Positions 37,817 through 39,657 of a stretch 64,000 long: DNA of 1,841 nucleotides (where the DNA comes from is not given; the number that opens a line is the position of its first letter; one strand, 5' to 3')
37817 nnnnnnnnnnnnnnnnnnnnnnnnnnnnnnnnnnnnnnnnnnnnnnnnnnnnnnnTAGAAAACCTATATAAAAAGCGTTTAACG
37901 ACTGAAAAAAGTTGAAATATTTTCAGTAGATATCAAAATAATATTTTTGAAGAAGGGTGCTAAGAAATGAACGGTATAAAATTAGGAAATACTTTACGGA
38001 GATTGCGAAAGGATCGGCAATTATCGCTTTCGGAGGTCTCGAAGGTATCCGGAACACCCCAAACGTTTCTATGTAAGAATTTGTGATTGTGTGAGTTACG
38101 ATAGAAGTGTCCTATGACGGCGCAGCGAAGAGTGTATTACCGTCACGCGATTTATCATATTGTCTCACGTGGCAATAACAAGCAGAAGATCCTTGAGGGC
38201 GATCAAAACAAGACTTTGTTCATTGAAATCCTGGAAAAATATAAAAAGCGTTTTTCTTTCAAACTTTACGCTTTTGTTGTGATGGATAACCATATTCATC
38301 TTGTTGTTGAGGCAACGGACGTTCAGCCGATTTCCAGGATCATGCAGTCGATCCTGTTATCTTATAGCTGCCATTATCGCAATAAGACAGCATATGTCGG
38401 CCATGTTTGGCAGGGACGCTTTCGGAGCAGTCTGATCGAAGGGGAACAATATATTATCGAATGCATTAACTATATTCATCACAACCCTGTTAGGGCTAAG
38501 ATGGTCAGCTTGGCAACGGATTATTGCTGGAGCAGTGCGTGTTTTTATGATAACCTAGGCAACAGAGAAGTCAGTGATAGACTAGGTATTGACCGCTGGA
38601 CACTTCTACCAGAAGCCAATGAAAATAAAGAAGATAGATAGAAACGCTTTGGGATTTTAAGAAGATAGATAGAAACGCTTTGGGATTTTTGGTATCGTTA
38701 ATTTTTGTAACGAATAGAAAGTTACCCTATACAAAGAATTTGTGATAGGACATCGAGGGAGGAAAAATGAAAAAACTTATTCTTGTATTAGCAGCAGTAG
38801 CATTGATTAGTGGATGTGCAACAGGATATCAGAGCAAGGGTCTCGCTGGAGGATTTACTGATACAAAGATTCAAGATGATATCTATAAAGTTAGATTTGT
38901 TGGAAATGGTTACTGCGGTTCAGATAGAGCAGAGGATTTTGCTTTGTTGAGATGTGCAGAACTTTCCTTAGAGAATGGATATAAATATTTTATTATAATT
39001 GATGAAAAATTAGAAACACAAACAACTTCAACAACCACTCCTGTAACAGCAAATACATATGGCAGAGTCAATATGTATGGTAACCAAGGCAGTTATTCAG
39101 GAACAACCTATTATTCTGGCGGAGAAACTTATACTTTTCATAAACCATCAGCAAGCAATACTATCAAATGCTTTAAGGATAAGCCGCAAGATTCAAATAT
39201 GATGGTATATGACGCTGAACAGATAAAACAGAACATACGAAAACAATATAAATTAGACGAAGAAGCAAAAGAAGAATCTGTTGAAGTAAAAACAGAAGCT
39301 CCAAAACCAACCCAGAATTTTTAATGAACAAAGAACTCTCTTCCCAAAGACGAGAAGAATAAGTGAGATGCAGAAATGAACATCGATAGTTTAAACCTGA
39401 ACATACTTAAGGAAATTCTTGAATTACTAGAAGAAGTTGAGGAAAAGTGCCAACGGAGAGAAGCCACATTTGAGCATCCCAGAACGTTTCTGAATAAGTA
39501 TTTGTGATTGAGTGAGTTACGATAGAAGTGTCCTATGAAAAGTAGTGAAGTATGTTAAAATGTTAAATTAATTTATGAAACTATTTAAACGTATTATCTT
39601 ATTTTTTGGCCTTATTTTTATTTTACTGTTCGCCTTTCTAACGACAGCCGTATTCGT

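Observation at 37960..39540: RAYT/IS200-like Y1 transposase unit bracketed by ~55-bp direct repeats that each overlap the 3' end of a small ORF and a downstream ATG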

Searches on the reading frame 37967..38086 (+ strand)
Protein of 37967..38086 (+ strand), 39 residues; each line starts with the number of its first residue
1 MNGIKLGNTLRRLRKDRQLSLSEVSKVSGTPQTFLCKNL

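Call 6: search_protein_families(library=pfam, proteins=[window:37967-38086:+], max_evalue=0.1)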
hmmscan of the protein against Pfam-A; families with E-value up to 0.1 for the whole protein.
window:37967-38086:+ (39 aa): 2 families
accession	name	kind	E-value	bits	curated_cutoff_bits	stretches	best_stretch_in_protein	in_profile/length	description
PF13560.12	HTH_31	-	0.0025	18.5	27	1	6-32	2-28/64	Helix-turn-helix domain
PF01381.28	HTH_3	-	0.08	13.4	23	1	10-33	1-24/55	Helix-turn-helix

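Call 7: search_protein_families(library=ncbifam, proteins=[window:37967-38086:+], max_evalue=0.1)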
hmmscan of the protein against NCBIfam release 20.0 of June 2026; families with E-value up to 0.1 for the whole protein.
window:37967-38086:+ (39 aa): 1 family
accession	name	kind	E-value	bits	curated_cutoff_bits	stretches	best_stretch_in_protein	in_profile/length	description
TIGR03070.1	couple_hipB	subfamily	0.021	14.8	71.65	1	5-34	2-31/58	type II toxin-antitoxin system Y4mF family antitoxin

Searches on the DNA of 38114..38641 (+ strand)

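Call 52: search_rna_families(sources=[L177, L112, L132, L126, L199, L009, L143], threshold=evalue, max_evalue=0.1)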
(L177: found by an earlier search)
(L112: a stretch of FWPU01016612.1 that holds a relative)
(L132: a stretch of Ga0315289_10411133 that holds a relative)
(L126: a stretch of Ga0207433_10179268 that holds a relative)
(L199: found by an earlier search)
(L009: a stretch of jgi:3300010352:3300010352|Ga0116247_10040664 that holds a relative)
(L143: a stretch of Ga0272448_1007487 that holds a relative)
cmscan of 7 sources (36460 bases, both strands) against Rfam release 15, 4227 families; matches with E-value up to 0.1: 1.
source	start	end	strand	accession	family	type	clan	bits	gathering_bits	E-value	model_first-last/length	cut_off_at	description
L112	3769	4097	+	RF01766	cspA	Cis-reg; thermoregulator;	-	28.5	78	0.00099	1-428/428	no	cspA thermoregulator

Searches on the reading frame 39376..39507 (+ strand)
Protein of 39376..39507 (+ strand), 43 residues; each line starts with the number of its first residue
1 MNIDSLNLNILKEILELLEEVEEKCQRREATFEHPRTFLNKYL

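Call 6: search_protein_families(library=pfam, proteins=[window:39376-39507:+], max_evalue=0.1)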
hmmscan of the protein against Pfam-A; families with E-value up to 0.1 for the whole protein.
window:39376-39507:+ (43 aa): 0 families

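Call 7: search_protein_families(library=ncbifam, proteins=[window:39376-39507:+], max_evalue=0.1)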
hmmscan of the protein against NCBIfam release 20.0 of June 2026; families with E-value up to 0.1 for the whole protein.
window:39376-39507:+ (43 aa): 0 families
